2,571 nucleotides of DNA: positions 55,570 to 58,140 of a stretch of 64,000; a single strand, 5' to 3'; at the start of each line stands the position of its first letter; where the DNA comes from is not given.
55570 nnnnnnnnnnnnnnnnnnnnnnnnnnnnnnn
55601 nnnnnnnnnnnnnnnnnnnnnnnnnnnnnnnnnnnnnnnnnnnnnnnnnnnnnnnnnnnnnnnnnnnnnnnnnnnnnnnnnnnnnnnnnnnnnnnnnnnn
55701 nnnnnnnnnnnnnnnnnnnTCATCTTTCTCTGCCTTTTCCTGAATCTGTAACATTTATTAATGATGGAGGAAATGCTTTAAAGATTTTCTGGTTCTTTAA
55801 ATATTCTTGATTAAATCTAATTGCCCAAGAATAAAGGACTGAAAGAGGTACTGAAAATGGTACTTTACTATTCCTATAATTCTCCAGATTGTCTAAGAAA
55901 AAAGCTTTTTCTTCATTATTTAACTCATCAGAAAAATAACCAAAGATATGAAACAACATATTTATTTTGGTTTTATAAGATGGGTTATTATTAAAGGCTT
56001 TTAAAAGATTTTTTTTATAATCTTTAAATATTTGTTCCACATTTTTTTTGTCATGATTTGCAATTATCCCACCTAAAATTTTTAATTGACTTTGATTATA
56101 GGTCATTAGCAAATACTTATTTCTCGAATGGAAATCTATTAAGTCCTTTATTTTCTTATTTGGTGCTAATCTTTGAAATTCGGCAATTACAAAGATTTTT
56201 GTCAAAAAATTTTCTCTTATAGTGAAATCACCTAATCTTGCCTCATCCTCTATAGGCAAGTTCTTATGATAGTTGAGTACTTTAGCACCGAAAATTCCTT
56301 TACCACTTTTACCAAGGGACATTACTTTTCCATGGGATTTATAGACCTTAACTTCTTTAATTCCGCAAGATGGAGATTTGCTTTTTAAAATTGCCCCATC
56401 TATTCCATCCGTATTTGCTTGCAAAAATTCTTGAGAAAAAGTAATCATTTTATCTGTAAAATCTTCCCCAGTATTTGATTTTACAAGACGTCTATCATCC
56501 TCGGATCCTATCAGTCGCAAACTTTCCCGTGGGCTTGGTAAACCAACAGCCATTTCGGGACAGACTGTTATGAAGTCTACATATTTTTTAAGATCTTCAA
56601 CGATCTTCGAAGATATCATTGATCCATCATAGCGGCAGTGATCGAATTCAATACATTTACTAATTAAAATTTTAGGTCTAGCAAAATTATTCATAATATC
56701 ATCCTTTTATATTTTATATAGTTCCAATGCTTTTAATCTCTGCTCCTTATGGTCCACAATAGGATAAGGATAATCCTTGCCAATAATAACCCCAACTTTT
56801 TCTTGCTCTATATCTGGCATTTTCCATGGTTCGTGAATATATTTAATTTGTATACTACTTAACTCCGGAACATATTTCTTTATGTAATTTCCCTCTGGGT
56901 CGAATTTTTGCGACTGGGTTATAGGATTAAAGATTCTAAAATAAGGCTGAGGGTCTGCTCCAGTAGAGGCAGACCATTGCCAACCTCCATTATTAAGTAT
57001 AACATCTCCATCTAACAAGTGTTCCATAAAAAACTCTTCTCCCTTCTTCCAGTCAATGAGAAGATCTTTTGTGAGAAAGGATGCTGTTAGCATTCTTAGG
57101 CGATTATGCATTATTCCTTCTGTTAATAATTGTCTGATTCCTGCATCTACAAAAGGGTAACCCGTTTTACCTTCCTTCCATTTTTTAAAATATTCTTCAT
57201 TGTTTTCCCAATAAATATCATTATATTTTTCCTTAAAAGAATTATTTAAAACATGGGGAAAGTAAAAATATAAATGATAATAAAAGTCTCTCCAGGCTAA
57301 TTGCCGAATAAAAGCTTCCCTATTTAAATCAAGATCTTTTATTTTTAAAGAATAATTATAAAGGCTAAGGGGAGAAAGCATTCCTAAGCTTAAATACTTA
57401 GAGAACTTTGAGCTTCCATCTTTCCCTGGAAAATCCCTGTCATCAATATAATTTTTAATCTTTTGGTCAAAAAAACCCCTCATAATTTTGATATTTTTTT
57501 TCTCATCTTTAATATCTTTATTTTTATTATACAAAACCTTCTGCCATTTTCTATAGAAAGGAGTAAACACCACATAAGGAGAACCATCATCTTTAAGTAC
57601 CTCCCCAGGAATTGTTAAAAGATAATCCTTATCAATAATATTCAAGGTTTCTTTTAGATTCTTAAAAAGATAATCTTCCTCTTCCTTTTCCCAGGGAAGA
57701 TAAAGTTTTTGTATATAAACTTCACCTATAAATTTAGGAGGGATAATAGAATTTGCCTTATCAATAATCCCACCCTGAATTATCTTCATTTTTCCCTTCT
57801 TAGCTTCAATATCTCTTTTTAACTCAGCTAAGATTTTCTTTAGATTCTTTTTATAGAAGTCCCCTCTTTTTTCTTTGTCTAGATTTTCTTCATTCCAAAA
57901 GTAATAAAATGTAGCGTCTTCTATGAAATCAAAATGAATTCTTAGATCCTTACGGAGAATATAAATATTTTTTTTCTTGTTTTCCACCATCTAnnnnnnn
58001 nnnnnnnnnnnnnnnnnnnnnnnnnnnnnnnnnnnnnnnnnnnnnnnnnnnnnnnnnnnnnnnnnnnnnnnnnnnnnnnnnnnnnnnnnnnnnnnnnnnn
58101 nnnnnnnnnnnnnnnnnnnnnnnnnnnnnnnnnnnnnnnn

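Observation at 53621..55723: CCA-type nucleotidyltransferase and a full-length crotonase joined in one ORF, one homopolymer slip away from two genes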

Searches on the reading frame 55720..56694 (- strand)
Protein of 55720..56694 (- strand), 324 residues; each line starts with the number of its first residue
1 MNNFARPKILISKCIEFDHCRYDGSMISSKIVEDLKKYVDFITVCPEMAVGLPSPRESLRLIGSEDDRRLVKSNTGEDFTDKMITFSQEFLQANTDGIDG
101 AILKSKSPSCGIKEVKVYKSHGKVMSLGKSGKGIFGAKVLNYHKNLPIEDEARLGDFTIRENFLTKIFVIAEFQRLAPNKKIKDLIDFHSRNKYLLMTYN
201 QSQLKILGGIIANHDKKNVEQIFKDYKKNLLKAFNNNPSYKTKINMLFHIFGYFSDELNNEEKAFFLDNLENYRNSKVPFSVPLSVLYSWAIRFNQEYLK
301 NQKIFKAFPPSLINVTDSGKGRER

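Call 3: search_protein_families(library=pfam, proteins=[window:55720-56694:-], max_evalue=0.01)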
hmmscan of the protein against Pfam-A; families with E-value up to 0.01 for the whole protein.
window:55720-56694:- (324 aa): 3 families
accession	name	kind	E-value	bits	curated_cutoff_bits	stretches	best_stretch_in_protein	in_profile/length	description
PF04463.17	2-thiour_desulf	-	4e-38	131.1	34.7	1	9-151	1-141/141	2-thiouracil desulfurase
PF08349.16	DUF1722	-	2.7e-37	128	22.5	1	193-309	1-117/117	Protein of unknown function (DUF1722)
PF04286.17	DUF445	-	0.0095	16.3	33.8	0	158-241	48-127/368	Protein of unknown function (DUF445)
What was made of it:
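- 55720..56694 (-): Upstream gene with TudS and DUF1722 domains (RudS architecture). Its stop overlaps the fusion ORF's start (ATGA). PF04463 and PF08349 (call 3).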

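Call 4: search_protein_families(library=ncbifam, proteins=[window:55720-56694:-], max_evalue=0.01)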
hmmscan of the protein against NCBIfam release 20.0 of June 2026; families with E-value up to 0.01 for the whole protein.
window:55720-56694:- (324 aa): 1 family
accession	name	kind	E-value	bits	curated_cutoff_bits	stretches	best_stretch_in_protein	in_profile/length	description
NF007549.0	PRK10167.1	equivalog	9.4e-20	71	237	1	163-316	10-164/169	hypothetical protein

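Call 60: search_protein_families(library=padloc, proteins=[window:55720-56694:-], max_evalue=0.01)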
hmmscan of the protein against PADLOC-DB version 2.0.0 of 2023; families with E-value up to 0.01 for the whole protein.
window:55720-56694:- (324 aa): 0 families

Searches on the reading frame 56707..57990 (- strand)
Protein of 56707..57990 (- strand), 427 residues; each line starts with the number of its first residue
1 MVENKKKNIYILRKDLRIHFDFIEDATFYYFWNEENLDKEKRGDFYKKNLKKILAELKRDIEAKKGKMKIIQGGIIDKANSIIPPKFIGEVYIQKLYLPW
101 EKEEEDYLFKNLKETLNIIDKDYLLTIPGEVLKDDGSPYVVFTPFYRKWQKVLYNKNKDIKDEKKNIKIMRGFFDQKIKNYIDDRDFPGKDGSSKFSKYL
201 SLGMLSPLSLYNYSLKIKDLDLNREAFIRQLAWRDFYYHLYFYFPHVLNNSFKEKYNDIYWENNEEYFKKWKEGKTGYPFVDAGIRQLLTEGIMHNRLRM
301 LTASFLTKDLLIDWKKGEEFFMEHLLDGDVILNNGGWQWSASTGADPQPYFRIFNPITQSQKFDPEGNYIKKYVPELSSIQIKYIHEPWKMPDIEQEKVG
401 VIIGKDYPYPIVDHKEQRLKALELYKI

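Call 3: search_protein_families(library=pfam, proteins=[window:56707-57990:-], max_evalue=0.01)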
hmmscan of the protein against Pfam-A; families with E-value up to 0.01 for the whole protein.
window:56707-57990:- (427 aa): 2 families
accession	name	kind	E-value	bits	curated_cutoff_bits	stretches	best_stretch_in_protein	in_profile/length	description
PF03441.19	FAD_binding_7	-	7.5e-90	300.2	27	1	227-426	1-202/203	FAD binding domain of DNA photolyase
PF00875.24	DNA_photolyase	-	3.5e-11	43.8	26.6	1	30-154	31-157/164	DNA photolyase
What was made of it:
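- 56707..57990 (-): DNA photolyase gene, immediately upstream of the RudS gene. PF00875 and PF03441 (call 3).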
